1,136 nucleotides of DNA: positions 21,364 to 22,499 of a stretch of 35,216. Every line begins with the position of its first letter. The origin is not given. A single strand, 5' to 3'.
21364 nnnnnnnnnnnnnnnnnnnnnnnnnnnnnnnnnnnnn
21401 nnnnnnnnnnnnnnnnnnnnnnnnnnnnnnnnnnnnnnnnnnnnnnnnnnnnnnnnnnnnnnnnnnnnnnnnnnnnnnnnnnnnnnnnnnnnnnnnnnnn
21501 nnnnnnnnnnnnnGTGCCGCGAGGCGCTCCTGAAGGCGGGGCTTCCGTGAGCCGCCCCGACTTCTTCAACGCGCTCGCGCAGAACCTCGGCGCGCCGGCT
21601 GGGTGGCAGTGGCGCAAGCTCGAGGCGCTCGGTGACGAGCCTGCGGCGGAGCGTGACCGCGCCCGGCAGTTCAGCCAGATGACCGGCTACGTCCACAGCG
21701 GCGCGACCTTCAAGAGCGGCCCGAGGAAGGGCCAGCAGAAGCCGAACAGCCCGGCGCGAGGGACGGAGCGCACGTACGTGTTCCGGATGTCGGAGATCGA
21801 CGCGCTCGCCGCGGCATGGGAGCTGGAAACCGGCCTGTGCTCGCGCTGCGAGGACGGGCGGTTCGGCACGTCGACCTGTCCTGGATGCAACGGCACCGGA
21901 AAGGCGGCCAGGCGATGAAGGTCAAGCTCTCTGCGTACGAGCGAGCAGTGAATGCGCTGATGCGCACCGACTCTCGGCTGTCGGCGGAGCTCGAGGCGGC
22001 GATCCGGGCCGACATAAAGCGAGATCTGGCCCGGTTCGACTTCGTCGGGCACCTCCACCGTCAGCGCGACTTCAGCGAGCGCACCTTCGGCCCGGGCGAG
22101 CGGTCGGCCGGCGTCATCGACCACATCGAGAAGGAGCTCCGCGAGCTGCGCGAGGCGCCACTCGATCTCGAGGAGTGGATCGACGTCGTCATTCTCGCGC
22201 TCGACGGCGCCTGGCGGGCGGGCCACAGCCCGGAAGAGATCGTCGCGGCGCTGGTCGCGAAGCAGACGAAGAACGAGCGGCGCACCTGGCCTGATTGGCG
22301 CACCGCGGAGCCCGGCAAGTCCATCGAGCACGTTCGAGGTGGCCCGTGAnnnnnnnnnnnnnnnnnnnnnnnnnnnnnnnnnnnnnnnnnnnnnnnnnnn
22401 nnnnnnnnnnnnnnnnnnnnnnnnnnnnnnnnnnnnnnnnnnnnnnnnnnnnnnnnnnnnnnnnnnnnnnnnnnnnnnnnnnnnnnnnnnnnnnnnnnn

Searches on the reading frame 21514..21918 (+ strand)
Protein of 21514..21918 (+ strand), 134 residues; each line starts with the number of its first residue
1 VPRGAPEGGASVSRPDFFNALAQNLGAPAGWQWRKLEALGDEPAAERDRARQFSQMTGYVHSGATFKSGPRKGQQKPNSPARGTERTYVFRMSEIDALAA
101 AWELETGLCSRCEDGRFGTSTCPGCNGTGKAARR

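Call 6: search_protein_families(library=pfam, max_evalue=0.1, proteins=[window:21514-21918:+])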
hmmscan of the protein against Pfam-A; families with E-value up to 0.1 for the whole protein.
window:21514-21918:+ (134 aa): 0 families

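Call 7: search_protein_families(library=phrogs, max_evalue=0.1, proteins=[window:21514-21918:+])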
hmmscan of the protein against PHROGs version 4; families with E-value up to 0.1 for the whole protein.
window:21514-21918:+ (134 aa): 2 families
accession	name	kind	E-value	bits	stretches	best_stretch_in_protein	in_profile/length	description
phrog_22148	-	unknown function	6.6e-18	65.9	1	10-130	12-134/140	-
phrog_3931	-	unknown function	0.001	20.2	1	96-132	19-57/59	-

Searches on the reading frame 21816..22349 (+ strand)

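Call 6: search_protein_families(library=pfam, max_evalue=0.1, proteins=[window:21816-22349:+])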
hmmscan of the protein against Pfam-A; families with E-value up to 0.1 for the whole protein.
window:21816-22349:+ (177 aa): 3 families
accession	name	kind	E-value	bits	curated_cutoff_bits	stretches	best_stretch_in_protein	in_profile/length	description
PF04447.17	dATP-dGTP_PPHyd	-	1.5e-22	80.1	23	1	83-172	5-93/97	dATP/dGTP pyrophosphohydrolase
PF15466.11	DUF4635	-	0.026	14.5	27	1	100-126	98-124/134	Domain of unknown function (DUF4635)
PF09396.15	Thrombin_light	-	0.078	13.3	27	0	82-100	5-23/48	Thrombin light chain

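Call 7: search_protein_families(library=phrogs, max_evalue=0.1, proteins=[window:21816-22349:+])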
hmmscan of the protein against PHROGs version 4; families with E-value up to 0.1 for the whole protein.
window:21816-22349:+ (177 aa): 6 families
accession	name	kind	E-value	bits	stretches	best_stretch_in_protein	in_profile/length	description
phrog_4826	-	unknown function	2e-54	185.4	1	48-175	30-155/210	-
phrog_11952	-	unknown function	3.2e-16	60.5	1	68-171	171-254/260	-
phrog_17234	-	unknown function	6.5e-12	46.6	1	84-170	68-153/203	-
phrog_28084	-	unknown function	2.3e-11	44.5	1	84-170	290-375/385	-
phrog_6144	-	unknown function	8e-11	43.7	1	81-170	92-180/182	-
phrog_8589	-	unknown function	2.3e-08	34.6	1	84-170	104-189/232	-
